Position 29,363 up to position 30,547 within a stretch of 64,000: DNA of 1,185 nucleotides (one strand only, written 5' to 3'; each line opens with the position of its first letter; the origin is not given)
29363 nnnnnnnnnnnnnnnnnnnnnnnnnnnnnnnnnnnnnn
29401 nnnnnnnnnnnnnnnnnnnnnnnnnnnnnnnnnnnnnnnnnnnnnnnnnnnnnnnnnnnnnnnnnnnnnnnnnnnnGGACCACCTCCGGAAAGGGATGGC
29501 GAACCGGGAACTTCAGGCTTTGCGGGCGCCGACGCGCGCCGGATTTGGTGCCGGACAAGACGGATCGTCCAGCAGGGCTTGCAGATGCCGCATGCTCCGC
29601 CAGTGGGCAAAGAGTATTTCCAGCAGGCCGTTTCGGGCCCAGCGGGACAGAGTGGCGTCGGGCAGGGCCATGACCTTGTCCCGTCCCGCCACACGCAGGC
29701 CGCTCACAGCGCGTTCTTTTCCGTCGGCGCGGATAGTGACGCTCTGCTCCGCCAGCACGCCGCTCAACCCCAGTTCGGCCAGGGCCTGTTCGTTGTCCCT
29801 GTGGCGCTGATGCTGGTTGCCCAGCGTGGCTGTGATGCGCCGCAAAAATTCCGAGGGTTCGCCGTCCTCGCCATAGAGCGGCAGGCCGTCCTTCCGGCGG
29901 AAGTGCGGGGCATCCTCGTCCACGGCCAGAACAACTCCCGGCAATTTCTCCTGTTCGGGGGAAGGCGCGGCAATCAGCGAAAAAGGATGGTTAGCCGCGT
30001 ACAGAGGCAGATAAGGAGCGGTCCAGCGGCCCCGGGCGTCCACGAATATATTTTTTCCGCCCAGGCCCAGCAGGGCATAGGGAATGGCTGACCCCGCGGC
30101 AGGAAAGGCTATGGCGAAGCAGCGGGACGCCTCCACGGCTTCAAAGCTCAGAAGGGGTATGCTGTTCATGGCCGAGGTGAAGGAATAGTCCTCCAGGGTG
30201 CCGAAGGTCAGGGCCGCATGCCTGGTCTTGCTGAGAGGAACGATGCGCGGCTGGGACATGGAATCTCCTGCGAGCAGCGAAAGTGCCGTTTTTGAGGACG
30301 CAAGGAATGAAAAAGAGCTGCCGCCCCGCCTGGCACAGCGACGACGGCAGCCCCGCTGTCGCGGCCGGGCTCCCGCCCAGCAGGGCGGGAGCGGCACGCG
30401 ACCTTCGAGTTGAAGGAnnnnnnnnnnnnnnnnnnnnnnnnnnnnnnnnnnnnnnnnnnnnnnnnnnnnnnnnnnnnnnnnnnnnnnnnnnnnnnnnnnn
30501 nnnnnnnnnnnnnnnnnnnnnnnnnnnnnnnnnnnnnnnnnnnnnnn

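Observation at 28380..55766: S-layer-like locus: two giant T1SS-type secreted paralogs, SapC-family gene, complete ABC/MFP/TolC secretion system and a Wzm/Wzt glycan pathway, next to tRNA-Leu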

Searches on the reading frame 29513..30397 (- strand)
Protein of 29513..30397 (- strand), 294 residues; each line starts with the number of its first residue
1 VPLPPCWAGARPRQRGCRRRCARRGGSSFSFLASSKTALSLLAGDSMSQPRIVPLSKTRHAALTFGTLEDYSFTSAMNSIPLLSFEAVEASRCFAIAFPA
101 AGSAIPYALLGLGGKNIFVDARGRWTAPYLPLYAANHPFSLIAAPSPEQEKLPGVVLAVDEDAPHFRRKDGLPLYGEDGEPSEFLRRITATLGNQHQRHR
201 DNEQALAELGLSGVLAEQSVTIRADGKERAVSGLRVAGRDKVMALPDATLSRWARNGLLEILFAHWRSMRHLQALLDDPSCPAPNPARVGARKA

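Call 4: search_protein_families(library=pfam, proteins=[window:29513-30397:-], max_evalue=0.01)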
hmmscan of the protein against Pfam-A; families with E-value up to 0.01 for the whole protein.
window:29513-30397:- (294 aa): 1 family
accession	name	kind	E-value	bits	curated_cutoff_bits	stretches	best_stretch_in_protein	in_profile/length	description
PF07277.16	SapC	-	1.3e-46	159.4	28.9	1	55-275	1-220/220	SapC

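Call 19: search_protein_families(library=ncbifam, proteins=[window:29513-30259:-], max_evalue=0.01)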
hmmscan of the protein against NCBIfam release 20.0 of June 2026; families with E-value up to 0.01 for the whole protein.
window:29513-30259:- (248 aa): 0 families
